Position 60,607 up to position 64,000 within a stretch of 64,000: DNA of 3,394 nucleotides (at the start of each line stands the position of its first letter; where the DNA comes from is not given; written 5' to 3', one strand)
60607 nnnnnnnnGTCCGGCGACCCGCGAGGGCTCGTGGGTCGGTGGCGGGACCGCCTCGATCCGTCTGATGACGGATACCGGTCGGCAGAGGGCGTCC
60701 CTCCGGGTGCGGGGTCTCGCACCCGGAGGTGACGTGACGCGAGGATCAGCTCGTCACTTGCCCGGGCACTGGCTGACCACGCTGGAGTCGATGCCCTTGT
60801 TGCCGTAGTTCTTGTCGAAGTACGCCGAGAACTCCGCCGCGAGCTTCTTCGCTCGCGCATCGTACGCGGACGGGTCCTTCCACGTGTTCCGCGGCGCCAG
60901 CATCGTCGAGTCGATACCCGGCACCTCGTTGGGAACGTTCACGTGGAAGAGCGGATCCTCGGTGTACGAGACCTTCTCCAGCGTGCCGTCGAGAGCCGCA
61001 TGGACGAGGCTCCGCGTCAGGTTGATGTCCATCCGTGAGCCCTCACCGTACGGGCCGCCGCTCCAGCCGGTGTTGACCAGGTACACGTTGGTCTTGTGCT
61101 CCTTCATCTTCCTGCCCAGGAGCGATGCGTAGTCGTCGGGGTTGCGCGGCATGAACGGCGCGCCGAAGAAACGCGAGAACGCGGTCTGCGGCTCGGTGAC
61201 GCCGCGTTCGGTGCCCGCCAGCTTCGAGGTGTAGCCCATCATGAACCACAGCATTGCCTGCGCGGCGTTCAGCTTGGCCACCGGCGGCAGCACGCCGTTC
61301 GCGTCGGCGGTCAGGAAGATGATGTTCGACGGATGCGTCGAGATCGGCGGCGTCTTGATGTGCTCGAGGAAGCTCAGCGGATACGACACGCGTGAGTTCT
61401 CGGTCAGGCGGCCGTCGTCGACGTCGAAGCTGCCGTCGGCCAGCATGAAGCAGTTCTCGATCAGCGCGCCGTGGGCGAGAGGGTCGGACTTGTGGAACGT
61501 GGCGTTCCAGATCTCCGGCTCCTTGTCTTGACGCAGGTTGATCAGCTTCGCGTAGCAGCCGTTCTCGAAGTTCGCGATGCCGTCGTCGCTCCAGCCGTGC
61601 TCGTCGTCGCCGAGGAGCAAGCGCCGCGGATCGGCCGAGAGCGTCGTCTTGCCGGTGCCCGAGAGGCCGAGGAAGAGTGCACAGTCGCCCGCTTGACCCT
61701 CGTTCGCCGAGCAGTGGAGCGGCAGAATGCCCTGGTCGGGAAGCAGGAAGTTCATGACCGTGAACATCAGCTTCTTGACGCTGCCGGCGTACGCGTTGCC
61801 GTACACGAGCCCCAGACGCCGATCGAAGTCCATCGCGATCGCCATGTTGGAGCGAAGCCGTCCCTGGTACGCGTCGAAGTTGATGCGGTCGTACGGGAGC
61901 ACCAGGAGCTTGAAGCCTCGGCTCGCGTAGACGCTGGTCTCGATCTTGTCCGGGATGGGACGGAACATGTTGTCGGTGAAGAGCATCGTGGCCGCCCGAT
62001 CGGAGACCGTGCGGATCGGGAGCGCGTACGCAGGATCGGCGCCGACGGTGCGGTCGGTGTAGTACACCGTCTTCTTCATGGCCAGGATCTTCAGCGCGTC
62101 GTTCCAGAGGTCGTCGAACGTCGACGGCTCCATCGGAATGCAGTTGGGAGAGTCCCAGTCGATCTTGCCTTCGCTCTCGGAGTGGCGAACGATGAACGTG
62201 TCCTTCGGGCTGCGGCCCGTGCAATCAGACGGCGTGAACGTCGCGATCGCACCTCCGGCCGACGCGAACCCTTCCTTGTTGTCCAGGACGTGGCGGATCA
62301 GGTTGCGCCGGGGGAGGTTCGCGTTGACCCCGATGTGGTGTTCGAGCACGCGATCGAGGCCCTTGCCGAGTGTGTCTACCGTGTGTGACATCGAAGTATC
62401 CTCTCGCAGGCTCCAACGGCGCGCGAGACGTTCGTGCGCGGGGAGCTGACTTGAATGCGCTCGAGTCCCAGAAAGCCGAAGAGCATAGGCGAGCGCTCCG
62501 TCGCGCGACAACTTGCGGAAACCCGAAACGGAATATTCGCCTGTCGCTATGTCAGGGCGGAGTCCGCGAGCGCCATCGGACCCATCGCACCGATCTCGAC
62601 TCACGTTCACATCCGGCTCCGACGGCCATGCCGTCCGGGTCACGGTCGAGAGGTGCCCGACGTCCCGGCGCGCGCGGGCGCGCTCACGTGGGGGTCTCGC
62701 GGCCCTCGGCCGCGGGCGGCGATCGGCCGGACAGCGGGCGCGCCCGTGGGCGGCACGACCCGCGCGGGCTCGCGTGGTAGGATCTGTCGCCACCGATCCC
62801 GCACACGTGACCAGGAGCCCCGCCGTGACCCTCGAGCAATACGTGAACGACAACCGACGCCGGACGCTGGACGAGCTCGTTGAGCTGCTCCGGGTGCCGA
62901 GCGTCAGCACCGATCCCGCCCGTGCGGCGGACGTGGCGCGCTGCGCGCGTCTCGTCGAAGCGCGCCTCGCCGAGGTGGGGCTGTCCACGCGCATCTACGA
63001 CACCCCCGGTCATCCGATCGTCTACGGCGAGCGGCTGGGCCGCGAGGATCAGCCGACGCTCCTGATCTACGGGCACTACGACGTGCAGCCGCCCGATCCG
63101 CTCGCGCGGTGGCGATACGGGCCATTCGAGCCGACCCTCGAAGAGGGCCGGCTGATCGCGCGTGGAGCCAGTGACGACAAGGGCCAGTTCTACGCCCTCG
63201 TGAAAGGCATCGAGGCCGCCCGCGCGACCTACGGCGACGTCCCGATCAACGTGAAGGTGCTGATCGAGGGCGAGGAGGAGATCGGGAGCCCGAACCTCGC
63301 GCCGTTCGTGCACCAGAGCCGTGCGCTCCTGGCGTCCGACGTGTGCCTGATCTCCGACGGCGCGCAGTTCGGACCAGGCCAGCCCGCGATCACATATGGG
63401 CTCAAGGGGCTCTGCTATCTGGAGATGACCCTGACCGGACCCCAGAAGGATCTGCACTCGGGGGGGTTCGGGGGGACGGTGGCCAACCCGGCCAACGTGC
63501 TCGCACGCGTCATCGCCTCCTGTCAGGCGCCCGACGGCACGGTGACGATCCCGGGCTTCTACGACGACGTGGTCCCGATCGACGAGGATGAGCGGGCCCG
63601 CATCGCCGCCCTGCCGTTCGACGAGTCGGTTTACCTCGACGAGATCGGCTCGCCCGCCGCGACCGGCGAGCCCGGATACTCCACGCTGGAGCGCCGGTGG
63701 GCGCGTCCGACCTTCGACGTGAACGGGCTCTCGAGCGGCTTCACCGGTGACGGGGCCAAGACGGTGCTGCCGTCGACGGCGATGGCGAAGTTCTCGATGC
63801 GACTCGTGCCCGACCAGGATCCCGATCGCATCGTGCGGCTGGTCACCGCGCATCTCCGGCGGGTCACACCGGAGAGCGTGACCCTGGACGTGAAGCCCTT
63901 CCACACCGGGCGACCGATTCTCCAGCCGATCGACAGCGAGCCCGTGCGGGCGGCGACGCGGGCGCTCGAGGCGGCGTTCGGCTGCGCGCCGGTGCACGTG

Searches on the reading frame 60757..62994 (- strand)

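Call 40: search_protein_families(library=pfam, proteins=[window:60757-62994:-], max_evalue=0.001)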
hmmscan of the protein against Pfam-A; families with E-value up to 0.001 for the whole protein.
window:60757-62994:- (746 aa): 1 family
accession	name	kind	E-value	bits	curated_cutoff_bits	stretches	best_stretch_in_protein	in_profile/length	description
PF01293.25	PEPCK_ATP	-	2.6e-165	551.1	26.5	1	223-696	3-464/465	Phosphoenolpyruvate carboxykinase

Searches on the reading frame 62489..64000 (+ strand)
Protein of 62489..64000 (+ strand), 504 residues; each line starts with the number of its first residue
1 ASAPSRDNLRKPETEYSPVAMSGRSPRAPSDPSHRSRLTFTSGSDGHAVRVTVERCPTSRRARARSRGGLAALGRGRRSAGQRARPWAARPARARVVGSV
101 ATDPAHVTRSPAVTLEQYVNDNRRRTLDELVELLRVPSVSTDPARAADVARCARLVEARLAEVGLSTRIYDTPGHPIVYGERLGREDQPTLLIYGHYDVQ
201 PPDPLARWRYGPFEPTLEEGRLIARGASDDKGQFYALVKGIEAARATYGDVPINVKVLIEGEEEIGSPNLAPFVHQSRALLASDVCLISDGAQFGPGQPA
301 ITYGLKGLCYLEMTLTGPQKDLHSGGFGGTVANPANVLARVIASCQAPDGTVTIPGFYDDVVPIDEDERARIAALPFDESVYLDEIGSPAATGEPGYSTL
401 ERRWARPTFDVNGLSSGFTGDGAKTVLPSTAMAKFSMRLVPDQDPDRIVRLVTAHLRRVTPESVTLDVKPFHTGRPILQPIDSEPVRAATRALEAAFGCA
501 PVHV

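Call 40: search_protein_families(library=pfam, proteins=[window:62489-64000:+], max_evalue=0.001)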
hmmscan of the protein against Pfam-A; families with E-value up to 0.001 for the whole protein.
window:62489-64000:+ (504 aa): 2 families
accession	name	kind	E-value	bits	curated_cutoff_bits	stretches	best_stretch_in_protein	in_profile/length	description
PF01546.33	Peptidase_M20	-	4.1e-20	73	24.6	1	192-498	1-145/206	Peptidase family M20/M25/M40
PF07687.19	M20_dimer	-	1.6e-16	60.7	21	1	304-462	2-105/107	Peptidase dimerisation domain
